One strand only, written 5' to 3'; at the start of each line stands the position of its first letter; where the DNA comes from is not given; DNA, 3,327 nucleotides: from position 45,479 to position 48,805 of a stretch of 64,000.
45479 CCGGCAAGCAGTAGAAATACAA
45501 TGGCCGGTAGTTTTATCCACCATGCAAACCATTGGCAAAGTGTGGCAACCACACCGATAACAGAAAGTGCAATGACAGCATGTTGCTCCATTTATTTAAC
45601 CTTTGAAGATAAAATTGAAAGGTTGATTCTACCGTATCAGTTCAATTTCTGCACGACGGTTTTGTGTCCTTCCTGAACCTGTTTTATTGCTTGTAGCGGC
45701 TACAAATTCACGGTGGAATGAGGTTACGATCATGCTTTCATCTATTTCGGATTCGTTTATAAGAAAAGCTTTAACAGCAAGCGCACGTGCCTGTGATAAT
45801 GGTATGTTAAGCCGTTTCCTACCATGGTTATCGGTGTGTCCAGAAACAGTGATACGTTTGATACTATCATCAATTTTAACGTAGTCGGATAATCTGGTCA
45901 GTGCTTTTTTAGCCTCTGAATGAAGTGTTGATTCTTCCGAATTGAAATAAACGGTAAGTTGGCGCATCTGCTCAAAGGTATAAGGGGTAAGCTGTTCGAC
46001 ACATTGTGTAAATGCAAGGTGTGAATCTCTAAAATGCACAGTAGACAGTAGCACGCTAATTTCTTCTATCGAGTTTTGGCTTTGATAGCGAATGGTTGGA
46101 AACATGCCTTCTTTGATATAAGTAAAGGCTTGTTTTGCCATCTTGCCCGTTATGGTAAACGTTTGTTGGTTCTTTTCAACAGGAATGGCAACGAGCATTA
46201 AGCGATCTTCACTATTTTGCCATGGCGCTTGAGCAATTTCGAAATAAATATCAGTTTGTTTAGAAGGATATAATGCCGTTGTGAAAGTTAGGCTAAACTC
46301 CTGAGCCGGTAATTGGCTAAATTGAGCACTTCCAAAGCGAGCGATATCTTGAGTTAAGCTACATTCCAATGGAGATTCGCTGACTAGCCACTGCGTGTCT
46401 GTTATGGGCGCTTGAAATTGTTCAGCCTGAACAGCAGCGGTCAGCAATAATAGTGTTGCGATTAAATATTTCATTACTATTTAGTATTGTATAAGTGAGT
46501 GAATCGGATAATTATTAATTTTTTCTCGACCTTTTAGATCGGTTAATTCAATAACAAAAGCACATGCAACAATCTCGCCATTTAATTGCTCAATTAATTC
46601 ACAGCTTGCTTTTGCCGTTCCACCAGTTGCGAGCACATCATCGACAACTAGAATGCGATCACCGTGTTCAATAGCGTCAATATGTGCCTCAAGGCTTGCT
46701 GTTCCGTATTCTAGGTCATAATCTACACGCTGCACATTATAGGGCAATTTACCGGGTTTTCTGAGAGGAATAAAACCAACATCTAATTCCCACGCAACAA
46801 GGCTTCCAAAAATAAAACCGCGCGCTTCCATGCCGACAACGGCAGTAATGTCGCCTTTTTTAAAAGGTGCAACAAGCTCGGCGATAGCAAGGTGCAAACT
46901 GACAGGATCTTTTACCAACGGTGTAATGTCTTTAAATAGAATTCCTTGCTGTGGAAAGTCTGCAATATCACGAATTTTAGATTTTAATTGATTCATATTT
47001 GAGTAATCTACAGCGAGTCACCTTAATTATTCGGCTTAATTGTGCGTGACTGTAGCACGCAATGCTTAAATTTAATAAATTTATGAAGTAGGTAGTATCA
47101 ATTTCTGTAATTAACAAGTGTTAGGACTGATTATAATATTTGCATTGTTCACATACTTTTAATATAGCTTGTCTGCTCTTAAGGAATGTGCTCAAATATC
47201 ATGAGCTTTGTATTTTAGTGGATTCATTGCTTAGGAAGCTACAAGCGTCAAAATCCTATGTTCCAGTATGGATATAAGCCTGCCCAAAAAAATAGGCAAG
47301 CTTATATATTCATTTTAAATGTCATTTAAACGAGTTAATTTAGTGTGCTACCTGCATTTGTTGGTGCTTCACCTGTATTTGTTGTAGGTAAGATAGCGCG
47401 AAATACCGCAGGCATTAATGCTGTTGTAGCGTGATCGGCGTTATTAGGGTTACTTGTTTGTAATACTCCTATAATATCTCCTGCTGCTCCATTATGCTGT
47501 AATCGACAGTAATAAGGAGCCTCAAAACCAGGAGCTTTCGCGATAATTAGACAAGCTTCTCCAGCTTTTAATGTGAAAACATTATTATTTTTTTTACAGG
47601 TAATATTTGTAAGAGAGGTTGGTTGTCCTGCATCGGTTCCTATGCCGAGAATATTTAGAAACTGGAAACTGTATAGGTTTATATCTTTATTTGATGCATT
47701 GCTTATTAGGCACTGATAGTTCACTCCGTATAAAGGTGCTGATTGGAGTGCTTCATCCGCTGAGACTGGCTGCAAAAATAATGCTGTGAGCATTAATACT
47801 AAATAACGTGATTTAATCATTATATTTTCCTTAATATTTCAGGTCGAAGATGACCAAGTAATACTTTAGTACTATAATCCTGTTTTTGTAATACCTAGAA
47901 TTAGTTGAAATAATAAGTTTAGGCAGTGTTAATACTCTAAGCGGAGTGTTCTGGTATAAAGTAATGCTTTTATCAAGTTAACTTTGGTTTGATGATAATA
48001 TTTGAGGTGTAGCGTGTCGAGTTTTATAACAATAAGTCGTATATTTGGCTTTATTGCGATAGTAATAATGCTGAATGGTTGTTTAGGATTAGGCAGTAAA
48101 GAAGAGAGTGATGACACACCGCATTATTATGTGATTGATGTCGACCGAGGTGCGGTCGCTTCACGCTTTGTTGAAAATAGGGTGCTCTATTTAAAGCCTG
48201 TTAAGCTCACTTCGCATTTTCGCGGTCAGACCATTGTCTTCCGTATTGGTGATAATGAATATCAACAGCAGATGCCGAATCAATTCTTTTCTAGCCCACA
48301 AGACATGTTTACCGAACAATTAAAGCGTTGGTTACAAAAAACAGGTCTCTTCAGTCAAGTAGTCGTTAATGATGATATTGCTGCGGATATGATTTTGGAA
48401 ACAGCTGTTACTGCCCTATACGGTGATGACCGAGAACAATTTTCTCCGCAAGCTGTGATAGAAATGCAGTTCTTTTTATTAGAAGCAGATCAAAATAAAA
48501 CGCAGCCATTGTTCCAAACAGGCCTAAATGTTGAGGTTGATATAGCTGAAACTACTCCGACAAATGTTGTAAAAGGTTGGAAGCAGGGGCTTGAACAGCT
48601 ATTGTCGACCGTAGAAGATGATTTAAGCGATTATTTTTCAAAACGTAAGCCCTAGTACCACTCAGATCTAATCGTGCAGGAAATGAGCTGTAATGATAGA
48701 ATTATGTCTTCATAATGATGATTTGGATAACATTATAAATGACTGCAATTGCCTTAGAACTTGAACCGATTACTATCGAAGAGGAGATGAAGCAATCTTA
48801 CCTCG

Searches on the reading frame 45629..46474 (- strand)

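Call 8: search_protein_families(library=pfam, proteins=[window:45629-46474:-], max_evalue=0.001)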
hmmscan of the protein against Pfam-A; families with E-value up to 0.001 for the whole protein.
window:45629-46474:- (281 aa): 2 families
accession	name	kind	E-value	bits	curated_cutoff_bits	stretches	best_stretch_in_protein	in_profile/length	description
PF18393.6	MotY_N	-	8.5e-32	110.8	26.3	1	20-164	1-146/146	MotY N-terminal domain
PF00691.25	OmpA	-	3.1e-16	60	27.2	1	176-273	1-98/98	OmpA family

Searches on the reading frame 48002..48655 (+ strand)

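Call 8: search_protein_families(library=pfam, proteins=[window:48002-48655:+], max_evalue=0.001)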
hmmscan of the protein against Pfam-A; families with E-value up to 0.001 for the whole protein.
window:48002-48655:+ (217 aa): 2 families
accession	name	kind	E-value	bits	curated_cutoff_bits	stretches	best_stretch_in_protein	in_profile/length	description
PF03886.18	ABC_trans_aux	-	4e-10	39.9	26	1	51-202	9-158/161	ABC-type transport auxiliary lipoprotein component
PF04390.17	LptE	-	0.00052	21.1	23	1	98-165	11-76/118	Lipopolysaccharide-assembly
